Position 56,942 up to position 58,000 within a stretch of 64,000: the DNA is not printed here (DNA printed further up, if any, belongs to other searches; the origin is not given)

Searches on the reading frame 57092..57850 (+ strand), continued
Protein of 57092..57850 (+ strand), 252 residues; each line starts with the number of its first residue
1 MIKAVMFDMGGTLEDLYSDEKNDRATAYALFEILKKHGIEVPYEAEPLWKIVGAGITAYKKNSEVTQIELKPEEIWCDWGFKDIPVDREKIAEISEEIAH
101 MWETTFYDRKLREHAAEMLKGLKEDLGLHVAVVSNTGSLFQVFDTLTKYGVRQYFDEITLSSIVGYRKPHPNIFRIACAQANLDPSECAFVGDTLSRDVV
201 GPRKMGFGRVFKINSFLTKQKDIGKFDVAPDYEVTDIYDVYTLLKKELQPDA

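Call 29: find_encoding_contigs(protein=P0127, flank=10000, max_places=3)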
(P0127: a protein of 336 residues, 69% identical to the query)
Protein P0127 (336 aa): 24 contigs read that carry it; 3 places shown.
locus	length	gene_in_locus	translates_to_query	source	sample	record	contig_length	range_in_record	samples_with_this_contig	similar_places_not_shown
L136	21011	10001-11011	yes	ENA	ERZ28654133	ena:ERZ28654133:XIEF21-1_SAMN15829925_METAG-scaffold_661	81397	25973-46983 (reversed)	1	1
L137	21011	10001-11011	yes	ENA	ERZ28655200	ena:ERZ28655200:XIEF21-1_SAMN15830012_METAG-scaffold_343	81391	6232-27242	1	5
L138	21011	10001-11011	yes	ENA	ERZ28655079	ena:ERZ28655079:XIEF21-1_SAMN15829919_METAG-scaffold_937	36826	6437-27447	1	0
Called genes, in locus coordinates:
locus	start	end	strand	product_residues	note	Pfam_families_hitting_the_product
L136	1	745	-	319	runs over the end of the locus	PF02779:Transket_pyr, PF02780:Transketolase_C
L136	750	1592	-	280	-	PF00456:Transketolase_N, PF00676:E1_dh, PF13292:DXP_synthase_N (weak)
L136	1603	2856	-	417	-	PF00162:PGK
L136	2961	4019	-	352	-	PF02800:Gp_dh_C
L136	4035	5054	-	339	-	PF01408:GFO_IDH_MocA, PF02894:GFO_IDH_MocA_C, PF22725:GFO_IDH_MocA_C3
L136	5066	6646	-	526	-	PF01676:Metalloenzyme, PF06415:iPGM_N, PF01676:Metalloenzyme, PF06415:iPGM_N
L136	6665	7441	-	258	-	PF00702:Hydrolase, PF13419:HAD_2, PF13242:Hydrolase_like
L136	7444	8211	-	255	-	PF00702:Hydrolase, PF13419:HAD_2, PF13242:Hydrolase_like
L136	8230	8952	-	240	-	PF00702:Hydrolase, PF13419:HAD_2, PF13242:Hydrolase_like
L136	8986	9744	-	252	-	PF00702:Hydrolase, PF13419:HAD_2, PF13242:Hydrolase_like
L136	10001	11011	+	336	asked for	PF00356:LacI, PF00532:Peripla_BP_1, PF13407:Peripla_BP_4, PF13377:Peripla_BP_3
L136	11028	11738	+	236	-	PF02811:PHP (weak), PF13263:PHP_C (faint)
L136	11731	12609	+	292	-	PF00294:PfkB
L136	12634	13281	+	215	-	PF14317:YcxB (weak)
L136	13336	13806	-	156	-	PF00111:Fer2, PF01799:Fer2_2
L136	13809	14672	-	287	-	PF00941:FAD_binding_5, PF03450:CO_deh_flav_C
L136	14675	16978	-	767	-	PF01315:Ald_Xan_dh_C, PF02738:MoCoBD_1, PF20256:MoCoBD_2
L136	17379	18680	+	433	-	PF02133:Transp_cyt_pur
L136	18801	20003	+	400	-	PF01979:Amidohydro_1 (weak), PF07969:Amidohydro_3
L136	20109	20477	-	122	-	PF12172:zf-ChsH2 (weak), PF01796:OB_ChsH2_C (weak)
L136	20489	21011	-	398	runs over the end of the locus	PF00108:Thiolase_N, PF02803:Thiolase_C, PF22691:Thiolase_C_1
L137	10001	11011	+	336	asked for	PF00356:LacI, PF00532:Peripla_BP_1, PF13407:Peripla_BP_4, PF13377:Peripla_BP_3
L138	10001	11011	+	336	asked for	PF00356:LacI, PF00532:Peripla_BP_1, PF13407:Peripla_BP_4, PF13377:Peripla_BP_3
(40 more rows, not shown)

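Call 30: find_encoding_contigs(protein=P0155, flank=10000, max_places=2)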
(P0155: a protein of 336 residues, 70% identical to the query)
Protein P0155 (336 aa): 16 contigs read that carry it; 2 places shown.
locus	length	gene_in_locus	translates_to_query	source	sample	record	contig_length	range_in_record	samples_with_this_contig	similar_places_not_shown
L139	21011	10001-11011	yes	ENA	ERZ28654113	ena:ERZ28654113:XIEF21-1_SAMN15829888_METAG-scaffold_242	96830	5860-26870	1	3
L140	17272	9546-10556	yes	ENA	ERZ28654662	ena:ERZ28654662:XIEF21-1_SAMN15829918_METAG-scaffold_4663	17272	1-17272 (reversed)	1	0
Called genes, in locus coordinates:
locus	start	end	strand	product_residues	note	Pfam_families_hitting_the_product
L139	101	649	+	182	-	PF01588:tRNA_bind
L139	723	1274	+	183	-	PF00484:Pro_CA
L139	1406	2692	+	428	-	PF00079:Serpin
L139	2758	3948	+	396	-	PF01841:Transglut_core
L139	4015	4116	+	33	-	-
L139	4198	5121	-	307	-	PF00294:PfkB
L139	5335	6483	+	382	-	PF13439:Glyco_transf_4, PF13579:Glyco_trans_4_4, PF00534:Glycos_transf_1, PF13692:Glyco_trans_1_4, PF13524:Glyco_trans_1_2 (weak)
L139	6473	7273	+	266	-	PF01553:Acyltransferase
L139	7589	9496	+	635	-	PF00664:ABC_membrane (weak), PF00005:ABC_tran, PF13304:AAA_21 (faint)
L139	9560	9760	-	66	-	-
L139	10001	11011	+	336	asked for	PF00356:LacI, PF00532:Peripla_BP_1, PF13407:Peripla_BP_4, PF13377:Peripla_BP_3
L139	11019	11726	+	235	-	PF02811:PHP (weak)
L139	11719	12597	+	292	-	PF00294:PfkB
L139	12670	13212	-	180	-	PF00210:Ferritin (weak), PF02915:Rubrerythrin, PF21349:RUBY_RBDX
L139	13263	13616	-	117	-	PF00126:HTH_1 (weak)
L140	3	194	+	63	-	?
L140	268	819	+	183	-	PF00484:Pro_CA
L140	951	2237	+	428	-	PF00079:Serpin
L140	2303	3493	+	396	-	PF01841:Transglut_core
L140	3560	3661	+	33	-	-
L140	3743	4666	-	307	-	PF00294:PfkB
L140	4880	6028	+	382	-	PF13439:Glyco_transf_4, PF13579:Glyco_trans_4_4, PF00534:Glycos_transf_1, PF13692:Glyco_trans_1_4, PF13524:Glyco_trans_1_2 (weak)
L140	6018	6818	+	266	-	PF01553:Acyltransferase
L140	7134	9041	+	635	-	PF00664:ABC_membrane (weak), PF00005:ABC_tran, PF13304:AAA_21 (faint)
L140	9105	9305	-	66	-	-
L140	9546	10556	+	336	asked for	PF00356:LacI, PF00532:Peripla_BP_1, PF13407:Peripla_BP_4, PF13377:Peripla_BP_3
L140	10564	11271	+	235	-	PF02811:PHP (weak)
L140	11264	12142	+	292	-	PF00294:PfkB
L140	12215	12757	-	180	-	PF00210:Ferritin (weak), PF02915:Rubrerythrin, PF21349:RUBY_RBDX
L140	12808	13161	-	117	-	PF00126:HTH_1 (weak)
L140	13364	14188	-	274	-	-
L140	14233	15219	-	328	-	PF00924:MS_channel_2nd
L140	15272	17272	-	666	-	?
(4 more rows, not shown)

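Call 36: search_solved_structures(query=L126:6391-7431:+, max_evalue=1e-20)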
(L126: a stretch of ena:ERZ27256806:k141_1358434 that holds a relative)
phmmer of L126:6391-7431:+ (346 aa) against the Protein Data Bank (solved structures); distinct sequences matched with E-value up to 1e-20: 54.
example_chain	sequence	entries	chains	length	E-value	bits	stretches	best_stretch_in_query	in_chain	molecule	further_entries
1rzr_G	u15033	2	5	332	1.1e-48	169.5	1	4-311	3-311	Glucose-resistance amylase regulator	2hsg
1zvv_A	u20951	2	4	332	3.1e-48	168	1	4-311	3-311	Glucose-resistance amylase regulator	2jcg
9ny7_A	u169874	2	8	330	2e-46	162.1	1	3-330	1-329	Ribose operon repressor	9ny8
3oqo_A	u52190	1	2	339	7.9e-46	160.1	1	3-310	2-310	Catabolite control protein A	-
3oqm_A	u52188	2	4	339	8.2e-46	160.1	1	3-310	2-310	Catabolite control protein A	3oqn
3ctp_A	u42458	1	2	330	2.4e-45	158.6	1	5-317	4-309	Periplasmic binding protein/LacI transcriptional regulator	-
2o20_A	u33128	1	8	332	2e-42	149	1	2-307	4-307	Catabolite control protein A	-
7e5w_A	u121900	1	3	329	2.1e-41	145.6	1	4-313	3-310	Catabolite control protein A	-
1vpw_A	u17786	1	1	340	5.5e-41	144.2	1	5-330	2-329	PURINE REPRESSOR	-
1bdh_A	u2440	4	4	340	7.6e-41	143.8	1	5-330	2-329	PROTEIN (PURINE REPRESSOR) | PROTEIN (PURINE NUCLEOTIDE SYNTHESIS REPRESSOR) | PURINE NUCLEOTIDE SYNTHESIS REPRESSOR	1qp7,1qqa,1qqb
1jh9_A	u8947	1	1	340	7.9e-41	143.7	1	5-330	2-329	PURINE NUCLEOTIDE SYNTHESIS REPRESSOR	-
2pua_A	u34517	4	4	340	8.7e-41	143.6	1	5-330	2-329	PURINE REPRESSOR | PROTEIN (PURINE REPRESSOR)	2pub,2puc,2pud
1jft_A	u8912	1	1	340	8.9e-41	143.5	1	5-330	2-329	PURINE NUCLEOTIDE SYNTHESIS REPRESSOR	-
2pue_A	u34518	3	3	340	1.1e-40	143.2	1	5-330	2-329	PROTEIN (PURINE REPRESSOR ) | PROTEIN (PURINE REPRESSOR)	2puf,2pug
1jfs_A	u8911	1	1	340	1.3e-40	143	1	5-330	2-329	PURINE NUCLEOTIDE SYNTHESIS REPRESSOR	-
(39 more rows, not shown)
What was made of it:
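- Closest known: CcpA / cre catabolite-responsive elements of Firmicutes. Same: CcpA is the best PDB match of the cluster LacI (E = 1e-48, call 36).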

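Call 37: search_solved_structures(query=L126:1363-2931:-, max_evalue=0.00001)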
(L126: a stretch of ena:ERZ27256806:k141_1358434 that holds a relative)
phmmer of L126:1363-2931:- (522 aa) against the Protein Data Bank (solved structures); distinct sequences matched with E-value up to 0.00001: 11.
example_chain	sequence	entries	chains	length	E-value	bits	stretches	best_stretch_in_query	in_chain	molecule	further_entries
1ejj_A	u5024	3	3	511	3.2e-109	369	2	15-303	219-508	PHOSPHOGLYCERATE MUTASE | 2,3-BISPHOSPHOGLYCERATE-INDEPENDENT PHOSPHOGLYCERATE MUTASE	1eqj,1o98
1o99_A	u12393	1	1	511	8.4e-109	367.7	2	15-303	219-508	2,3-BISPHOSPHOGLYCERATE-INDEPENDENT PHOSPHOGLYCERATE MUTASE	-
2ify_A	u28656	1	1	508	5.9e-102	345.1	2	14-303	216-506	2,3-bisphosphoglycerate-independent phosphoglycerate mutase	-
5vpu_A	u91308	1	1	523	2e-98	333.4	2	42-304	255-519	2,3-bisphosphoglycerate-independent phosphoglycerate mutase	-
5kgn_A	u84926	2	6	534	1.9e-95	323.6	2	15-304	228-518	2,3-bisphosphoglycerate-independent phosphoglycerate mutase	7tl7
5kgl_A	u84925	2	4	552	2e-95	323.5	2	16-304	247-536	2,3-bisphosphoglycerate-independent phosphoglycerate mutase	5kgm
7knf_A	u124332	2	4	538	2e-95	323.5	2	15-304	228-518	2,3-bisphosphoglycerate-independent phosphoglycerate mutase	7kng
7tl8_A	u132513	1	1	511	3.2e-87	296.5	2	43-306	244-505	2,3-bisphosphoglycerate-independent phosphoglycerate mutase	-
4my4_A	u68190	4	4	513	4.7e-87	295.9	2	43-305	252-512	2,3-bisphosphoglycerate-independent phosphoglycerate mutase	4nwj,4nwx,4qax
3nvl_A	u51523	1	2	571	5.6e-48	167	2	24-259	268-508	2,3-bisphosphoglycerate-independent phosphoglycerate mutase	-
3igy_B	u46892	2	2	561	2.1e-46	161.7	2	26-255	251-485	Cofactor-independent phosphoglycerate mutase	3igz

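Call 47: list_cluster_members(proteins=[P0124, P0125, P0126, P0129, P0130, P0131, P0137, P0142, P0146, P0167])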
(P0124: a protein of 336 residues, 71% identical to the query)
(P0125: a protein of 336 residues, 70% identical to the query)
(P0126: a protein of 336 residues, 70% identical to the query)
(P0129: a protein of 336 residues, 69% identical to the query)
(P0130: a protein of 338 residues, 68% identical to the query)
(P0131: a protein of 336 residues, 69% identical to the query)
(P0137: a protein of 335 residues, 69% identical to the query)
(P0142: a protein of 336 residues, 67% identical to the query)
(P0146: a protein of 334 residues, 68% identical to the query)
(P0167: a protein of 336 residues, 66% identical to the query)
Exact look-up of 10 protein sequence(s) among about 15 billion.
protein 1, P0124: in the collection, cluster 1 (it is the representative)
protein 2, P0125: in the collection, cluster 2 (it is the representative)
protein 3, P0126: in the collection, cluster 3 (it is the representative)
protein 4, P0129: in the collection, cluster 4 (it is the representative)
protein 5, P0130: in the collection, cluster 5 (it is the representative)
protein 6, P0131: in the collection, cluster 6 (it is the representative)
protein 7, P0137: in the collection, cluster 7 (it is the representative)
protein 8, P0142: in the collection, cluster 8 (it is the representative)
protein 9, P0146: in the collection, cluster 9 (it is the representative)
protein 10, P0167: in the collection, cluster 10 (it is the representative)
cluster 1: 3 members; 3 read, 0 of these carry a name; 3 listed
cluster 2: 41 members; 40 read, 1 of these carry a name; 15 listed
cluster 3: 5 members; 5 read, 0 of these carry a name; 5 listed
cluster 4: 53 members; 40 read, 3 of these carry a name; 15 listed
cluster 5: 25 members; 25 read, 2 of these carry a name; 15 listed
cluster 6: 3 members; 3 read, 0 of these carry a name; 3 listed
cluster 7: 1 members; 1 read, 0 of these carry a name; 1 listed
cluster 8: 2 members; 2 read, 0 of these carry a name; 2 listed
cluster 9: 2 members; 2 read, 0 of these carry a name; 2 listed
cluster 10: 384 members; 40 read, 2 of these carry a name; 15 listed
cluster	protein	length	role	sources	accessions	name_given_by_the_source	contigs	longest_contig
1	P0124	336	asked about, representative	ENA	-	-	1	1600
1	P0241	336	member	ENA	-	-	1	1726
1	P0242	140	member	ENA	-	-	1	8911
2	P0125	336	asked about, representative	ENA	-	-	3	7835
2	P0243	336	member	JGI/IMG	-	LacI family transcriptional regulator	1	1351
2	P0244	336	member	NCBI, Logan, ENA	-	-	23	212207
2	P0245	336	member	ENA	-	-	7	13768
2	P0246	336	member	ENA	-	-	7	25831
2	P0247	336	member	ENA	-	-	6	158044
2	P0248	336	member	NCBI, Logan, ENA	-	-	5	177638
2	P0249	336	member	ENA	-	-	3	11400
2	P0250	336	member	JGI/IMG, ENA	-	-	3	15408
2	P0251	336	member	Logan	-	-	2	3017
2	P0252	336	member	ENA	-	-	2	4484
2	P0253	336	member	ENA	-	-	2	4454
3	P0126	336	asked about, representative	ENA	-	-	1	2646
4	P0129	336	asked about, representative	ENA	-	-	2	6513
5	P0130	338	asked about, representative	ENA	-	-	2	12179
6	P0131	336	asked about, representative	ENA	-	-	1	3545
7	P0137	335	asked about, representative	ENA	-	-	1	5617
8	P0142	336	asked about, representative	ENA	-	-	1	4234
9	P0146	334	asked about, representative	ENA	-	-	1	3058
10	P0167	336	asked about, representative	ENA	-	-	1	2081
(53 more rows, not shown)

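Call 48: search_protein_families(library=ncbifam, proteins=[L126:7424-8134:+, L126:8127-9005:+, L126:5316-6077:-, L126:1363-2931:-, L126:301-1314:-, L126:16866-18314:+, L136:2961-4019:-, L128:29-1366:-], max_evalue=0.00001)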
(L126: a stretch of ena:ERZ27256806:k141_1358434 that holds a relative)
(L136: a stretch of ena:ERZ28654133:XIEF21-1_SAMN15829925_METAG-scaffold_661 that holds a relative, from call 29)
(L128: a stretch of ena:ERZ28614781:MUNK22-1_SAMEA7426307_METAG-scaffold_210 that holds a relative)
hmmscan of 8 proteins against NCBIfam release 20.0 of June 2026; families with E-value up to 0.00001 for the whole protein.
L126:7424-8134:+ (236 aa): 0 families

L126:8127-9005:+ (292 aa): 2 families
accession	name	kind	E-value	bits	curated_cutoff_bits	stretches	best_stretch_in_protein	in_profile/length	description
NF041332.1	KDG_KDGal_kin_Halo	equivalog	9.5e-08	31.8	440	1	180-285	198-308/320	bifunctional 2-dehydro-3-deoxygluconokinase/2-dehydro-3-deoxygalactonokinase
TIGR03168.1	1-PFK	subfamily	6.1e-06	25.4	216.4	1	186-285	196-297/305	hexose kinase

L126:5316-6077:- (253 aa): 16 families
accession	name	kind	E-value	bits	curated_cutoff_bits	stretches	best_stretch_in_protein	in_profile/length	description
TIGR02253.1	CTE7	subfamily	2.1e-31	109.4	169.75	1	1-242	1-220/221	TIGR02253 family HAD-type hydrolase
TIGR02252.1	DREG-2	subfamily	8.1e-20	71.4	155.2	1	5-205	3-198/203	HAD hydrolase, REG-2-like, family IA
TIGR02254.1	YjjG_YfnB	equivalog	1.7e-18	66.9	159.9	1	3-207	2-192/223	YjjG family noncanonical pyrimidine nucleotidase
NF053830.1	RUBPPhHalo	equivalog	9.4e-15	54.9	330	1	109-245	101-233/234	ribulose-1,5-bisphosphate 5-phosphatase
NF009804.0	PRK13288.1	equivalog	1.8e-12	47.2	218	1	115-246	87-210/215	pyrophosphatase PpaX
NF006976.0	PRK09449.1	equivalog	7.6e-12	45.2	183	1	113-206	98-190/225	pyrimidine 5'-nucleotidase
NF009695.0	PRK13222.1-2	equivalog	1.7e-11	44.1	225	1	112-206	96-188/226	phosphoglycolate phosphatase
TIGR01549.1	HAD-SF-IA-v1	subfamily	2e-09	38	23.3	1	139-204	85-148/149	HAD-IA family hydrolase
NF009697.0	PRK13222.1-4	equivalog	2.3e-09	36.9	327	1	113-205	97-187/232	phosphoglycolate phosphatase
TIGR01449.2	PGP_bact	equivalog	2.6e-09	36.9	180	1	113-206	88-179/213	phosphoglycolate phosphatase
TIGR01662.1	HAD-SF-IIIA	subfamily_domain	3.1e-09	37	44.6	1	113-204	28-131/141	HAD-IIIA family hydrolase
TIGR02247.1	HAD-1A3-hyp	subfamily_domain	1.2e-08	35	125.4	1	70-192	53-177/211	epoxide hydrolase N-terminal domain-like phosphatase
TIGR01668.1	YqeG_hyp_ppase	hypoth_equivalog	2.5e-08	33.6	89.1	1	112-203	45-127/170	YqeG family HAD IIIA-type phosphatase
NF009698.0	PRK13223.1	equivalog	3.6e-07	29.6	466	1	111-205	102-194/272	phosphoglycolate phosphatase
NF009694.0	PRK13222.1-1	equivalog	5.2e-06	26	415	1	112-204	113-203/252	phosphoglycolate phosphatase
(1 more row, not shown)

L126:1363-2931:- (522 aa): 2 families
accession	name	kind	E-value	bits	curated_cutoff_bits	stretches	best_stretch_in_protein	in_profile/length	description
TIGR01307.1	pgm_bpd_ind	equivalog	1.1e-139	466.2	330.65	2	13-304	214-504/504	2,3-bisphosphoglycerate-independent phosphoglycerate mutase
NF003897.0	PRK05434.1-5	equivalog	2.5e-120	402.4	862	2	32-305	238-512/514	2,3-bisphosphoglycerate-independent phosphoglycerate mutase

L126:301-1314:- (337 aa): 9 families
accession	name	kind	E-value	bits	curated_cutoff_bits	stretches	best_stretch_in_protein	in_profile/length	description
TIGR04380.1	myo_inos_iolG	equivalog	1.8e-134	447.8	355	1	1-333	1-330/330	inositol 2-dehydrogenase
NF052679.1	InsChiInosDhIolG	equivalog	5.3e-44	150.7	540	1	2-329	3-322/343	bifunctional inositol 2-dehydrogenase/D-chiro-inositol 1-dehydrogenase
NF040723.1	UDP-GlcNAcDh_Arch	equivalog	1.3e-35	123.4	450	1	2-327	1-302/302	UDP-N-acetylglucosamine 3-dehydrogenase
NF052479.1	LevoglcsnDh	equivalog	6.3e-24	84.4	650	1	2-258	4-271/386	levoglucosan dehydrogenase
NF058563.1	BT_2159_fam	equivalog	2.1e-21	76.3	650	1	2-203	1-198/350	disaccharide 3-dehydrogenase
NF008607.0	PRK11579.1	subfamily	7.6e-17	61.3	330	1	2-153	5-150/346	oxidoreductase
NF007574.0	PRK10206.1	equivalog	2.9e-13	49.6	352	1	54-189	54-188/345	oxidoreductase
NF041392.1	XylDh_Gfo6_Halo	equivalog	5.1e-13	48.5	350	1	52-332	69-348/350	D-xylose 1-dehydrogenase Gfo6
NF058561.1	BT_2158_fam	equivalog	2.8e-12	46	750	1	3-154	37-183/487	glycoside 3-dehydrogenase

L126:16866-18314:+ (482 aa): 0 families

L136:2961-4019:- (352 aa): 2 families
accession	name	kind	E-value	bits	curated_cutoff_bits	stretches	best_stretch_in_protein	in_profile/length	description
NF003251.0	PRK04207.1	equivalog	2.3e-117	391.9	185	1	3-349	2-340/343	type II glyceraldehyde-3-phosphate dehydrogenase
TIGR01546.1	GAPDH-II_archae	equivalog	5e-87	292.2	232.9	1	6-346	1-332/333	phosphorylating glyceraldehyde-3-phosphate dehydrogenase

L128:29-1366:- (445 aa): 0 families
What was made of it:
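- Closest known: Bacillus subtilis IolQ. Same: An IolG equivalog is present in the relatives' cluster (call 48).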

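Call 53: search_protein_families(library=pfam, proteins=[L126:7424-8134:+, L126:8127-9005:+], max_evalue=0.01)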
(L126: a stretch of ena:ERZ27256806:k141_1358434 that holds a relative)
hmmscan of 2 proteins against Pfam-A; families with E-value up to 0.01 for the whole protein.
L126:7424-8134:+ (236 aa): 2 families
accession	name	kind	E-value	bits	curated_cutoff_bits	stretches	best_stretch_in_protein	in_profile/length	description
PF02811.25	PHP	-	5.5e-08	33.8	26.4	1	5-125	1-102/164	PHP domain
PF13263.12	PHP_C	-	0.0099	15.8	21.3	0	162-202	3-42/56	PHP-associated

L126:8127-9005:+ (292 aa): 1 family
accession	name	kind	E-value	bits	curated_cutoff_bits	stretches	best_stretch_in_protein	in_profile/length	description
PF00294.29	PfkB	-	1.4e-08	34.8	25.8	1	86-274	98-294/302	pfkB family carbohydrate kinase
